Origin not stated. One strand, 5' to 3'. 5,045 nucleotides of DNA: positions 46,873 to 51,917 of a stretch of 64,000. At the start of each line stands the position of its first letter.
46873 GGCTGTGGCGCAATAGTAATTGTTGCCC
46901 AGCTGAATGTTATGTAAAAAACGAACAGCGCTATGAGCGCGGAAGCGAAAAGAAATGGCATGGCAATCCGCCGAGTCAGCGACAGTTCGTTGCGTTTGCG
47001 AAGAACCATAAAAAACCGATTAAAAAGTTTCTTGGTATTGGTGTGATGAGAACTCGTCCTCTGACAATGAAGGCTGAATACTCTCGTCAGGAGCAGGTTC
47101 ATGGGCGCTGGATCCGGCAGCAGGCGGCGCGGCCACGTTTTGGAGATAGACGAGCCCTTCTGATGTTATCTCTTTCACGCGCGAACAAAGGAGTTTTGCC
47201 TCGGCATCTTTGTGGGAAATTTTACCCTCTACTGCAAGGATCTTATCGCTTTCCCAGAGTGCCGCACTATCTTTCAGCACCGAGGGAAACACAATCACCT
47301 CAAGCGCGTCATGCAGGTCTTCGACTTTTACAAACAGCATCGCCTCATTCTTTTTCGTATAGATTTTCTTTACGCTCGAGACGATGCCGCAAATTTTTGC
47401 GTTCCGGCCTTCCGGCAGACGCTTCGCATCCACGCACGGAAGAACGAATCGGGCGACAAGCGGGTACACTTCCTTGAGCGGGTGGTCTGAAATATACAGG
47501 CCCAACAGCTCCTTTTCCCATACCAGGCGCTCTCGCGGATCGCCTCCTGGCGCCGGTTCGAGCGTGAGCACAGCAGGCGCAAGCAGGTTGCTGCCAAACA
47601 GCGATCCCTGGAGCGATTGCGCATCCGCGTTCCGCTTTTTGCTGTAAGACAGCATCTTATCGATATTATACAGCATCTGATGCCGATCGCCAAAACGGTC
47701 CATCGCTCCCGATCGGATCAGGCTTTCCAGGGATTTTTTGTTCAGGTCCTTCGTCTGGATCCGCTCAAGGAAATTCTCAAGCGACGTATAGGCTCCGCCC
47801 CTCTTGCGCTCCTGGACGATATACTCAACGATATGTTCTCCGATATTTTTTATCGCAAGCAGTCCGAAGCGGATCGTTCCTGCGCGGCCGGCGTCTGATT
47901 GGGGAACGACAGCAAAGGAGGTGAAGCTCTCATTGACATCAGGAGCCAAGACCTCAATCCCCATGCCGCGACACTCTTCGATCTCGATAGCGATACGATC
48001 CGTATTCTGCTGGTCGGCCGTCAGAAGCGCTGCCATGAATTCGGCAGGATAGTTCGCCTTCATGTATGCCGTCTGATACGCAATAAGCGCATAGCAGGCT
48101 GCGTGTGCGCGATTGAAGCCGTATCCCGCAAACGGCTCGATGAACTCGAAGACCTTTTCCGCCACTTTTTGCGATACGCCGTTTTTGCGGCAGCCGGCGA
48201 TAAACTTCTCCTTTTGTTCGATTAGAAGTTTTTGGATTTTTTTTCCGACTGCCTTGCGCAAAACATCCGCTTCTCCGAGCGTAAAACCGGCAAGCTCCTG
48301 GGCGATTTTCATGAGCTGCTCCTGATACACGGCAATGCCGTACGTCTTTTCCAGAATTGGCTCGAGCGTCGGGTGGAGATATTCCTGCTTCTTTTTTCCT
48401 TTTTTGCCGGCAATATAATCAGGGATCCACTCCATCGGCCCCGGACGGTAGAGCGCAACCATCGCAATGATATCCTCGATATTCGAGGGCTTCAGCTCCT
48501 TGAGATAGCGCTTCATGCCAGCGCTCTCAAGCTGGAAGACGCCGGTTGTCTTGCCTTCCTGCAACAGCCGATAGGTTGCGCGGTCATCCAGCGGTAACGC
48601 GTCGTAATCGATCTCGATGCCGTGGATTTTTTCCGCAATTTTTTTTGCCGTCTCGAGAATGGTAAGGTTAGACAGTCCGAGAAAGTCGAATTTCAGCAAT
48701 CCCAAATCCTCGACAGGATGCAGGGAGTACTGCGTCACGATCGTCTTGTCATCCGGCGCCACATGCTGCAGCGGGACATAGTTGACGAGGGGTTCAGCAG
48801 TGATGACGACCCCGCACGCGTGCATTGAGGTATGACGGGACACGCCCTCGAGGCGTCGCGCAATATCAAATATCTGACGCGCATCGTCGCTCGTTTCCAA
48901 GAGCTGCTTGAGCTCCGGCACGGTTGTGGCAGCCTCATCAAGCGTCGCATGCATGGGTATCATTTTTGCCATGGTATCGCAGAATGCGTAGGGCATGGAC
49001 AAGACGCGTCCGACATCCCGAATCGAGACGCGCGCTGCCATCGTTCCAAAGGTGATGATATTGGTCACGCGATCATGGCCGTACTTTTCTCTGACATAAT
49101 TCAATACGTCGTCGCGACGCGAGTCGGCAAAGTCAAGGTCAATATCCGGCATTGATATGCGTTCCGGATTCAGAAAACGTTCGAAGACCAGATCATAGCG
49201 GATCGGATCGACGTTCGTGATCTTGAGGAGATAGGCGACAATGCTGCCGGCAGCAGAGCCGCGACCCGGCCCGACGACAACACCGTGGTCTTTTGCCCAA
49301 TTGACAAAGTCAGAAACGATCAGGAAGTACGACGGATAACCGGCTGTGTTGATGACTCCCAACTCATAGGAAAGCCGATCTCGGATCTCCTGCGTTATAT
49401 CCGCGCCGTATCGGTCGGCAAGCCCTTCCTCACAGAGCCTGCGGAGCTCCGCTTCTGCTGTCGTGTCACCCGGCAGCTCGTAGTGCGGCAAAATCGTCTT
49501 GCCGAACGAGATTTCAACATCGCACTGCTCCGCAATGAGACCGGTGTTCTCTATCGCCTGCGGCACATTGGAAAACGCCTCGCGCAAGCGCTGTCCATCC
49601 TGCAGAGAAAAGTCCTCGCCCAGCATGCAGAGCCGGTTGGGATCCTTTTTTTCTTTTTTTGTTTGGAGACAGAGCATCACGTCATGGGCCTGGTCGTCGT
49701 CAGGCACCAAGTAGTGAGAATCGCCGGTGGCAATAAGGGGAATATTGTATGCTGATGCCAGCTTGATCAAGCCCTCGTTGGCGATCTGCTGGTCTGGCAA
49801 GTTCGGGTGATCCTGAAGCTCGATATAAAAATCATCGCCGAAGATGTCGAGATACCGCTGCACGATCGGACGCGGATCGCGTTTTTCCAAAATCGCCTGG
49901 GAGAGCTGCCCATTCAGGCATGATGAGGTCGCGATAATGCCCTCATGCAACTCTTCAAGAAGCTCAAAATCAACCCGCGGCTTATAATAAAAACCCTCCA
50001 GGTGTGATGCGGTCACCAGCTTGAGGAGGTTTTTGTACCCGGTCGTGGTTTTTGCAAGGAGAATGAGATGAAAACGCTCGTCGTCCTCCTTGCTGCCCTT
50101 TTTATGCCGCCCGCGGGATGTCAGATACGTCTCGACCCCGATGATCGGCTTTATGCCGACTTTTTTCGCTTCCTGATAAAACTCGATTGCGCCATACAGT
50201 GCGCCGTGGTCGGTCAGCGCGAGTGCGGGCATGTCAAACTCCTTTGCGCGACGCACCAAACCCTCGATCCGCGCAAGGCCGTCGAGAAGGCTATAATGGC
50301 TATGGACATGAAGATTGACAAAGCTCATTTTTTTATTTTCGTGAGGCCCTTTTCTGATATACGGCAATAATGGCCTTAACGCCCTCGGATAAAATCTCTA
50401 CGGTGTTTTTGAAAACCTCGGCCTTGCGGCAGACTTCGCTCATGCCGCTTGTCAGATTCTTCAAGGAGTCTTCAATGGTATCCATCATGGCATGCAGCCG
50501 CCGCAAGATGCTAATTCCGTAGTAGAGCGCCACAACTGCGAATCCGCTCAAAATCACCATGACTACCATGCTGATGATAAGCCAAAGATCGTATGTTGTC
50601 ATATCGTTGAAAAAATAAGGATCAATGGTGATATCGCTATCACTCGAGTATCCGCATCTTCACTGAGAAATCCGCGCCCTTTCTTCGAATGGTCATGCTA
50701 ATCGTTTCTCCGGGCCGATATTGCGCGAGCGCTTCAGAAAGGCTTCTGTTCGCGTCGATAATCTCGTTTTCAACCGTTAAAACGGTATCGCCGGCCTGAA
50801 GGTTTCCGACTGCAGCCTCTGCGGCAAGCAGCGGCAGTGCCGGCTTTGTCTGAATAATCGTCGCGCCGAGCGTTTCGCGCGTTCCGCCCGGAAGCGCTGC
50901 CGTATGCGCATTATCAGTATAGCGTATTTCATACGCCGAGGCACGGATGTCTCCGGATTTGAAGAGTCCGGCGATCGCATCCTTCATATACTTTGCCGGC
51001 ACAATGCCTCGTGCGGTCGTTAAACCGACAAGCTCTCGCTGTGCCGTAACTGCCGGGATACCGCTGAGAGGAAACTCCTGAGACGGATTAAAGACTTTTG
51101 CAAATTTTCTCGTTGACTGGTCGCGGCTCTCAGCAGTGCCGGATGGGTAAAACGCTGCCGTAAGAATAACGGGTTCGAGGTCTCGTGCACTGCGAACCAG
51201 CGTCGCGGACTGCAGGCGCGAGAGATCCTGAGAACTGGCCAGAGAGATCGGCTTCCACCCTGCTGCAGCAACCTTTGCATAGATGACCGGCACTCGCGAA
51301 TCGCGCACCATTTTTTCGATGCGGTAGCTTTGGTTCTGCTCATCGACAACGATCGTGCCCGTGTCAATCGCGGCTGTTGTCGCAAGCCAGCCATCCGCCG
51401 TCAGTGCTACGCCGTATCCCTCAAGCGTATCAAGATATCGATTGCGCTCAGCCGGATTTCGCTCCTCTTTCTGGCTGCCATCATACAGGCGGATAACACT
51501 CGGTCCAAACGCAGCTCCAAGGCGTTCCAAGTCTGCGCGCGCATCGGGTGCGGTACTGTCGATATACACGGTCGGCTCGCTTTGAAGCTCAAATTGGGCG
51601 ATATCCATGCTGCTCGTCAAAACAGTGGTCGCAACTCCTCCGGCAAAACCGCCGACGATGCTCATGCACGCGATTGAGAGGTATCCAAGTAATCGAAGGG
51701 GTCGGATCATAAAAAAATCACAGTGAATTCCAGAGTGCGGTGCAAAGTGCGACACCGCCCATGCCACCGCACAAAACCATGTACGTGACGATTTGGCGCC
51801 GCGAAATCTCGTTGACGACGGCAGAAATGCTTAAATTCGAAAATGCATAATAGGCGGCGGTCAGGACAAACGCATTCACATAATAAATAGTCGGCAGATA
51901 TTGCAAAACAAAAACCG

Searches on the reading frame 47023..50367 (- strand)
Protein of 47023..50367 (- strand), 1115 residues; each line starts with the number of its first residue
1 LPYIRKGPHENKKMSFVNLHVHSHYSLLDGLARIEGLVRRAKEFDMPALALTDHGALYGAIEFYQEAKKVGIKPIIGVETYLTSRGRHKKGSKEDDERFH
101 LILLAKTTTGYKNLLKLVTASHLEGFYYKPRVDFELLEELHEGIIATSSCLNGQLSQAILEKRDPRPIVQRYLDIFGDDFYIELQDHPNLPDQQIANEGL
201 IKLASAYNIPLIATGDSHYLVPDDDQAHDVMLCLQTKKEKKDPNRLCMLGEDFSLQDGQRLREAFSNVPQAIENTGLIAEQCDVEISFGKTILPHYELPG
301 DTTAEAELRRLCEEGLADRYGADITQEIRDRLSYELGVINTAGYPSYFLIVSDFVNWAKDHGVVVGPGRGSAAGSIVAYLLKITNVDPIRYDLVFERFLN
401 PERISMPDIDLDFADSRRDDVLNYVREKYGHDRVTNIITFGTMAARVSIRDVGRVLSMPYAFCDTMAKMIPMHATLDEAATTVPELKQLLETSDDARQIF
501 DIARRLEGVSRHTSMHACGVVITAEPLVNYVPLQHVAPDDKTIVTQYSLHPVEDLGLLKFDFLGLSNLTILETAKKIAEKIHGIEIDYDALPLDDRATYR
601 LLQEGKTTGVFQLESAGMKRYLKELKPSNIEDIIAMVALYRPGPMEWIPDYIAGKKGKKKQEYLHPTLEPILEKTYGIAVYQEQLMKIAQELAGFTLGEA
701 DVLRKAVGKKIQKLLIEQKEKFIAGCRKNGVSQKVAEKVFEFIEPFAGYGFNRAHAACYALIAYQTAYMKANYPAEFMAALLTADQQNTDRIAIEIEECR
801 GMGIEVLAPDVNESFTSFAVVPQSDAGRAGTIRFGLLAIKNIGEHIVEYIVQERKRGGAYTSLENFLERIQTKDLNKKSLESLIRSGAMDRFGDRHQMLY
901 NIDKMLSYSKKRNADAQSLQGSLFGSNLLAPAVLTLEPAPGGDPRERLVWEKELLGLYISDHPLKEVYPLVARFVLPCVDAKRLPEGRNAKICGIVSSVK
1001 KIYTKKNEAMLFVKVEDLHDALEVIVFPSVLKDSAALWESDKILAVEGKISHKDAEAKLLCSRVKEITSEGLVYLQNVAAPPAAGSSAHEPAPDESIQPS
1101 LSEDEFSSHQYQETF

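Call 36: search_protein_families(library=pfam, proteins=[window:47023-50367:-], max_evalue=0.00001)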
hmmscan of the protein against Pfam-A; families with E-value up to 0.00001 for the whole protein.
window:47023-50367:- (1115 aa): 5 families
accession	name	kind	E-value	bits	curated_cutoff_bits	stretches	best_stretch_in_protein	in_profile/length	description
PF07733.18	DNA_pol3_alpha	-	9.2e-104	347.1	23.9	1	307-564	2-260/260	Bacterial DNA polymerase III alpha NTPase domain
PF17657.6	DNA_pol3_finger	-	2.7e-63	212.7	22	1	567-730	1-166/166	Bacterial DNA polymerase III alpha subunit finger domain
PF02811.25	PHP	-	1.4e-54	185.2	26.4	1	19-187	2-164/164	PHP domain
PF14579.12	HHH_6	-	3.5e-27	94.9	25.6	1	803-897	1-89/90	Helix-hairpin-helix motif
PF01336.31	tRNA_anti-codon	-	1.2e-06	28.8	27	1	991-1065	2-73/75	OB-fold nucleic acid binding domain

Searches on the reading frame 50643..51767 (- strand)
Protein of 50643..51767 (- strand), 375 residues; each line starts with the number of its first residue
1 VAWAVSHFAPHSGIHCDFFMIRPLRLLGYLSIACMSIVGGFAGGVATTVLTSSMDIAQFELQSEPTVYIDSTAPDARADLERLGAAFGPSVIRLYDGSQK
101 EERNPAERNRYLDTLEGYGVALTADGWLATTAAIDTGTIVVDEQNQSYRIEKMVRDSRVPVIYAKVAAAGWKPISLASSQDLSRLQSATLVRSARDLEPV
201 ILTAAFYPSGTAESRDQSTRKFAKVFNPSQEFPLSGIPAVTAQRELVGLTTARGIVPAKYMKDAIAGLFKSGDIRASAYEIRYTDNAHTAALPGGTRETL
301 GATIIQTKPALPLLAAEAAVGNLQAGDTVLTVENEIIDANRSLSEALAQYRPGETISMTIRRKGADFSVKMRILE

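Call 48: search_protein_families(library=pfam, proteins=[window:50643-51767:-], max_evalue=0.00001)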
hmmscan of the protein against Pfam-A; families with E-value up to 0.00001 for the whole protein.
window:50643-51767:- (375 aa): 1 family
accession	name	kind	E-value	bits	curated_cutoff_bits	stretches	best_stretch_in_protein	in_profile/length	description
PF13180.12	PDZ_2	-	9.6e-06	26.2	27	0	321-370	28-77/80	PDZ domain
